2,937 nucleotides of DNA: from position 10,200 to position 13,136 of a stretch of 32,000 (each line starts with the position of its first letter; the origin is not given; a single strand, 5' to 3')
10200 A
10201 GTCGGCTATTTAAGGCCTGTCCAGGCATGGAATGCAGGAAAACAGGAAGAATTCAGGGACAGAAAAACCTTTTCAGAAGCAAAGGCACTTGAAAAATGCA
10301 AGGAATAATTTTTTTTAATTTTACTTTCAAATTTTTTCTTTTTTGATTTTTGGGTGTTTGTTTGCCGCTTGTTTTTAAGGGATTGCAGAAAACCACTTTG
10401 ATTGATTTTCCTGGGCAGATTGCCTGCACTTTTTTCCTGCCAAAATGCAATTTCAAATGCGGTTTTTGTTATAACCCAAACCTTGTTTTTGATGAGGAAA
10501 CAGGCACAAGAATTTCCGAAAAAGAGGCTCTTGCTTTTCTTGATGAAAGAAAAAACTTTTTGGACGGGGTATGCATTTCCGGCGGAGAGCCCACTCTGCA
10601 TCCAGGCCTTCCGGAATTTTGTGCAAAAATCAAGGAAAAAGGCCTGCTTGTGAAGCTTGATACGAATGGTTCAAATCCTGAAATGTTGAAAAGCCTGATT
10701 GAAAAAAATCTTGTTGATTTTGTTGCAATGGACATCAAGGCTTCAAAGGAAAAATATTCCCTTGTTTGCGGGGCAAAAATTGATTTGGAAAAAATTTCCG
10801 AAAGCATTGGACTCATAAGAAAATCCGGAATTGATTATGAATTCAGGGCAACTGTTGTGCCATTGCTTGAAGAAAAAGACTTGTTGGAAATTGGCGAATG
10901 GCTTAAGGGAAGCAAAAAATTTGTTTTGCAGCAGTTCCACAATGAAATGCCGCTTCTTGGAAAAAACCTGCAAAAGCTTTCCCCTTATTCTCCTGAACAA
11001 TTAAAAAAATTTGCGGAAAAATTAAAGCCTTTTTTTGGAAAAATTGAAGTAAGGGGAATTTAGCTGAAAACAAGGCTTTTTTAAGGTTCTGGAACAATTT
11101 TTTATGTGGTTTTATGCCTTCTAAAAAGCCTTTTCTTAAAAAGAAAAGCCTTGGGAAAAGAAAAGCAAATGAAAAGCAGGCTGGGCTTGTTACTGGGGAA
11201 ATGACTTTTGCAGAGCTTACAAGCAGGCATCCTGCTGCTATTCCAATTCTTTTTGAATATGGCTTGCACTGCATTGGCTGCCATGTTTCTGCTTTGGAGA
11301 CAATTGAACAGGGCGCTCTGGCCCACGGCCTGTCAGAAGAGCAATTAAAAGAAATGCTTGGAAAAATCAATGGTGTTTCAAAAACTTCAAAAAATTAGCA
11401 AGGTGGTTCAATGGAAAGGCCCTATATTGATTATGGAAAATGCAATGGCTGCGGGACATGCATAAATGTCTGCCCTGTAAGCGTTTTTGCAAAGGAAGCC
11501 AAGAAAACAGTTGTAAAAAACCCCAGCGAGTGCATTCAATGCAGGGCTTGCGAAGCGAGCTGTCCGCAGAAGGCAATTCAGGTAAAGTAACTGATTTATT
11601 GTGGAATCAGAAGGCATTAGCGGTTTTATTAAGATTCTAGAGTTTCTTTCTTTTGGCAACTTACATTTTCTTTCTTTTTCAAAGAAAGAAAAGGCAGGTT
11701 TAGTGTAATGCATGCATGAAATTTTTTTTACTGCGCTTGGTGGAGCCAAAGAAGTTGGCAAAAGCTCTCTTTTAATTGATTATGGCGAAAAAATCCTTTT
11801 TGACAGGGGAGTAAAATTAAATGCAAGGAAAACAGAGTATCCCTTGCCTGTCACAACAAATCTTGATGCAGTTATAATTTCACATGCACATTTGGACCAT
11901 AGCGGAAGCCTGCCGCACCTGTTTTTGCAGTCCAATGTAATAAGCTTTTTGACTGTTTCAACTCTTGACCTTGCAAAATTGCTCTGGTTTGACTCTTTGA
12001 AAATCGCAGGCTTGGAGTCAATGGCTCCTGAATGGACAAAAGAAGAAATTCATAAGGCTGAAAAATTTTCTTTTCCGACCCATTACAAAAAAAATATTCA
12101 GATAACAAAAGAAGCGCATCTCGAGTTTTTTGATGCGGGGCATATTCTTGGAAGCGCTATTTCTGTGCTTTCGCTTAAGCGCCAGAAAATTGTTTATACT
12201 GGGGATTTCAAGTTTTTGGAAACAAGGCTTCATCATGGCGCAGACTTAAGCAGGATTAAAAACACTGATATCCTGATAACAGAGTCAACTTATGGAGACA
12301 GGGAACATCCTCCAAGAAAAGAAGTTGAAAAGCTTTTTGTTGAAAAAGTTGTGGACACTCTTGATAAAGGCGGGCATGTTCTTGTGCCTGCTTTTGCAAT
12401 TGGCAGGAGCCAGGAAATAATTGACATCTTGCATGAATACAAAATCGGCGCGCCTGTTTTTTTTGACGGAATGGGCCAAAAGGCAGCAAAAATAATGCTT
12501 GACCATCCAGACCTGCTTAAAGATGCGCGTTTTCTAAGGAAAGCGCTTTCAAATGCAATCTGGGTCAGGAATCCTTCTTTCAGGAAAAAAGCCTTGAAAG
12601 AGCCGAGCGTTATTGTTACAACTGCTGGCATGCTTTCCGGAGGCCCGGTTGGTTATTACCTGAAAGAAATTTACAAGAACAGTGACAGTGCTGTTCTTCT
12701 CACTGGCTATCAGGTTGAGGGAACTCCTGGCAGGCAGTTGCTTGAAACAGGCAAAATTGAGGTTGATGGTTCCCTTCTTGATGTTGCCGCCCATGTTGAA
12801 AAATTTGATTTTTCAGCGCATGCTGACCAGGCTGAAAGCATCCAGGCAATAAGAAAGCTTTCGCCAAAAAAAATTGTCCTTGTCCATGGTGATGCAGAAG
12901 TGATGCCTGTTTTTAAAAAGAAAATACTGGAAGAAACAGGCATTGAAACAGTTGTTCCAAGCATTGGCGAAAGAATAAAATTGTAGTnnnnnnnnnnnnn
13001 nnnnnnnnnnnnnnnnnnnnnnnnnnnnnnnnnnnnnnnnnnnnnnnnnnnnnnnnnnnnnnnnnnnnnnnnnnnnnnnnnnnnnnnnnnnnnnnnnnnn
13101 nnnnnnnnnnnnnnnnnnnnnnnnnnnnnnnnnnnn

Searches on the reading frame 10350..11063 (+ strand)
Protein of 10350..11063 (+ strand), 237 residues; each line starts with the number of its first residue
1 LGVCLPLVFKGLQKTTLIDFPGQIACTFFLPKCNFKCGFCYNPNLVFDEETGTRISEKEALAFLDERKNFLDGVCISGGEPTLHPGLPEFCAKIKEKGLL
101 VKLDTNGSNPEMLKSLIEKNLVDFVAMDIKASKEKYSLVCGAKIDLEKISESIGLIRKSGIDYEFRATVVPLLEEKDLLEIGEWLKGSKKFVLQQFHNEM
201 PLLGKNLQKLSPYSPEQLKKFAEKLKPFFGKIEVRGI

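Call 53: search_protein_families(library=pfam, proteins=[window:10350-11063:+], max_evalue=0.001)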
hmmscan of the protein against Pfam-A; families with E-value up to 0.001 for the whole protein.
window:10350-11063:+ (237 aa): 2 families
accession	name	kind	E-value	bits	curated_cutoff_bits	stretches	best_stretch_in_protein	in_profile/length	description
PF04055.27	Radical_SAM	-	2.9e-22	80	29.5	1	29-185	3-166/166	Radical SAM superfamily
PF13353.11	Fer4_12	-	1.1e-07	32.7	22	1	25-123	7-107/137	4Fe-4S single cluster domain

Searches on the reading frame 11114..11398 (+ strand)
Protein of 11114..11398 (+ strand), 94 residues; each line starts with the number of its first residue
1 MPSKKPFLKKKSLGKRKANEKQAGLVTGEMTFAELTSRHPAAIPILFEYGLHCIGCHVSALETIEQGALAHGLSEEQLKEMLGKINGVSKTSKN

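Call 53: search_protein_families(library=pfam, proteins=[window:11114-11398:+], max_evalue=0.001)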
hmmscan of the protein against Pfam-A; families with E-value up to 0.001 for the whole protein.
window:11114-11398:+ (94 aa): 1 family
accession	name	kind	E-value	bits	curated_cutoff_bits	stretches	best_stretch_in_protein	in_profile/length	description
PF08984.16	DUF1858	-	2.2e-15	56.9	32.2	1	27-78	2-58/59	Domain of unknown function (DUF1858)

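Call 78: find_homologous_proteins(query=window:11114-11395:+, max_evalue=0.000001)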
Query seq(94 aa) (94 aa): 15 proteins with E <= 0.000001 among 15 candidates.
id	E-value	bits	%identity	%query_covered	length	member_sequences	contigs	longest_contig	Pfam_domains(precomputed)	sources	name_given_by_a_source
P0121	2.3e-54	199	100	100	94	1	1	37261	PF08984.17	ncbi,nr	ncbi:MAG: DUF1858 domain-containing protein [Candidatus ainarchaeum sp.]|nr:DUF1858 domain-containin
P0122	1.8e-42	161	85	94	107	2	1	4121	PF08984.17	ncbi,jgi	jgi:hybrid cluster-associated redox disulfide protein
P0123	1.6e-28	117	72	73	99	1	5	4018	PF08984.17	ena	-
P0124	7.7e-27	111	81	77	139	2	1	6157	PF08984.17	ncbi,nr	ncbi:MAG: DUF1858 domain-containing protein [Candidatus ainarchaeum sp.]|nr:DUF1858 domain-containin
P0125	9.9e-27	111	63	84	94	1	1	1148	PF08984.17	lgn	-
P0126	1.7e-19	88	61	65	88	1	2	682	PF08984.17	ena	-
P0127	2.3e-19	87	56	72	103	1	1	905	PF08984.17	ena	-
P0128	1.7e-18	85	59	65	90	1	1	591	PF08984.17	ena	-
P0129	8.9e-18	82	57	65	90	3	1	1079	PF08984.17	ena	-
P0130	7.6e-17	79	56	65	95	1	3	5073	PF08984.17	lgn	-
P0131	4.7e-15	74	58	66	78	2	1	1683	PF08984.17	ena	-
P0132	7.5e-15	73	57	65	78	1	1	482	PF08984.17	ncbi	-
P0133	4.1e-14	71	47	68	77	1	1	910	PF08984.17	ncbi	-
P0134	3.2e-13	68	49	69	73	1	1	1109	PF08984.17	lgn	-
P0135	2.3e-12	65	51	52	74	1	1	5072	PF08984.17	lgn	-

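Call 80: find_encoding_contigs(protein=P0122, flank=2000, max_places=2)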
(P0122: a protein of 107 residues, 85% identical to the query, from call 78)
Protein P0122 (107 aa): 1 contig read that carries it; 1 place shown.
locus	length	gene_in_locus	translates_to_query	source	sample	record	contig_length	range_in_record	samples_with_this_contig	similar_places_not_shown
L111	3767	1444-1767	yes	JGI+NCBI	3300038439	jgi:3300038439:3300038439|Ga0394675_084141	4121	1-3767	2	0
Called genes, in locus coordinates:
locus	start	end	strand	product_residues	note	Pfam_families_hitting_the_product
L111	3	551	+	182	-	?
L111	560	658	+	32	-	-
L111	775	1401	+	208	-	PF04055:Radical_SAM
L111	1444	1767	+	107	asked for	PF08984:DUF1858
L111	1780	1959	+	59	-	PF12797:Fer4_2 (faint), PF00037:Fer4 (weak), PF12837:Fer4_6 (weak), PF13237:Fer4_10, PF14697:Fer4_21 (weak), PF12838:Fer4_7, PF13187:Fer4_9, PF00037:Fer4 (weak), +3 more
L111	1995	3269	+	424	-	PF23023:Anti-Pycsar_Apyc1, PF12706:Lactamase_B_2 (weak), PF16661:Lactamase_B_6, PF10996:Beta-Casp, PF07521:RMMBL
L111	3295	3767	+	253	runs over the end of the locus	-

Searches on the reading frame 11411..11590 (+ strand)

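Call 53: search_protein_families(library=pfam, proteins=[window:11411-11590:+], max_evalue=0.001)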
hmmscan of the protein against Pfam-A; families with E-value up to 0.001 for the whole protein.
window:11411-11590:+ (59 aa): 14 families
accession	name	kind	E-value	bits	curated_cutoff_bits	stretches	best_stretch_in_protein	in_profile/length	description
PF00037.32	Fer4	-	2e-15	56.3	21.1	2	4-24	1-21/24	4Fe-4S binding domain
PF13237.11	Fer4_10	-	2.2e-14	53.5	25.5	2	4-52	2-53/53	4Fe-4S dicluster domain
PF12838.12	Fer4_7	-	3.4e-13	50.3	27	2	10-55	1-52/52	4Fe-4S dicluster domain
PF12837.12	Fer4_6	-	1.9e-12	46.9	25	2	4-25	2-23/24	4Fe-4S binding domain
PF12797.12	Fer4_2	-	4.1e-12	45.6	24.5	2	3-23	2-22/22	4Fe-4S binding domain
PF13187.11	Fer4_9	-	1e-09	38.7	27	1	10-56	1-52/52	4Fe-4S dicluster domain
PF12800.12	Fer4_4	-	1.6e-08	34.6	24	1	9-23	2-16/17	4Fe-4S binding domain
PF13484.11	Fer4_16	-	3.2e-07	31.5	30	1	10-34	1-24/66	4Fe-4S double cluster binding domain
PF12798.12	Fer4_3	-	1e-06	29.5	27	0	11-23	1-13/15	4Fe-4S binding domain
PF14697.11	Fer4_21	-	1.7e-06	28.5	35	1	6-57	3-58/59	4Fe-4S dicluster domain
PF25160.1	LdpA_Fe-S-bd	-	6.3e-06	26.3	27.6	1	9-27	26-44/49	LdpA Fe-S cluster-binding domain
PF13183.11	Fer4_8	-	1e-05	26.4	27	0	10-54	4-67/68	4Fe-4S dicluster domain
PF13534.11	Fer4_17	-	8e-05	23.6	22.2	0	35-54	40-59/61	4Fe-4S dicluster domain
PF13370.11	Fer4_13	-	0.0007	20.7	24.5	0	6-58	1-58/58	4Fe-4S single cluster domain of Ferredoxin I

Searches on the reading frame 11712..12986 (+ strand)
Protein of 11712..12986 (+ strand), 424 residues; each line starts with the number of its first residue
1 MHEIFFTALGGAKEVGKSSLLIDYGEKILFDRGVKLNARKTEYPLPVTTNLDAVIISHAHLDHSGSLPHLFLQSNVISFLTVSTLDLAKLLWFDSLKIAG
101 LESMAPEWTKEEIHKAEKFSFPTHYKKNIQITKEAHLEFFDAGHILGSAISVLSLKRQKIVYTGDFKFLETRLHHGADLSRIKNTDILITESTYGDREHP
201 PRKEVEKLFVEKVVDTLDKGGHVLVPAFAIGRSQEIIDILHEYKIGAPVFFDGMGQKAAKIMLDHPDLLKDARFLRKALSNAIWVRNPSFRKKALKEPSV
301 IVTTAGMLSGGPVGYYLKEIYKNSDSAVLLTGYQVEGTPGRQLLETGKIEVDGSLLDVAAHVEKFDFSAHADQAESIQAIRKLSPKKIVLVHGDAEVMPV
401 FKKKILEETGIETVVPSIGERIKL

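Call 71: search_protein_families(library=pfam, proteins=[window:11712-12986:+], max_evalue=0.001)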
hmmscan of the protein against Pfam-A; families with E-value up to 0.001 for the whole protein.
window:11712-12986:+ (424 aa): 5 families
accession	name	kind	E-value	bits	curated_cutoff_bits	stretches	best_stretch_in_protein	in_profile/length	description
PF10996.14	Beta-Casp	-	2.3e-18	67.3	27.7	1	234-343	2-120/120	Beta-Casp domain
PF07521.17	RMMBL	-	4.7e-17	62.2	21.6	1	357-416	3-63/63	Zn-dependent metallo-hydrolase RNA specificity domain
PF12706.13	Lactamase_B_2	-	4.2e-10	40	27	1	28-198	3-171/200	Beta-lactamase superfamily domain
PF16661.11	Lactamase_B_6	-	2e-09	37.5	27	1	22-179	4-175/193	Metallo-beta-lactamase superfamily domain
PF00753.33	Lactamase_B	-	1.9e-06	28.4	22.7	1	50-168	43-152/196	Metallo-beta-lactamase superfamily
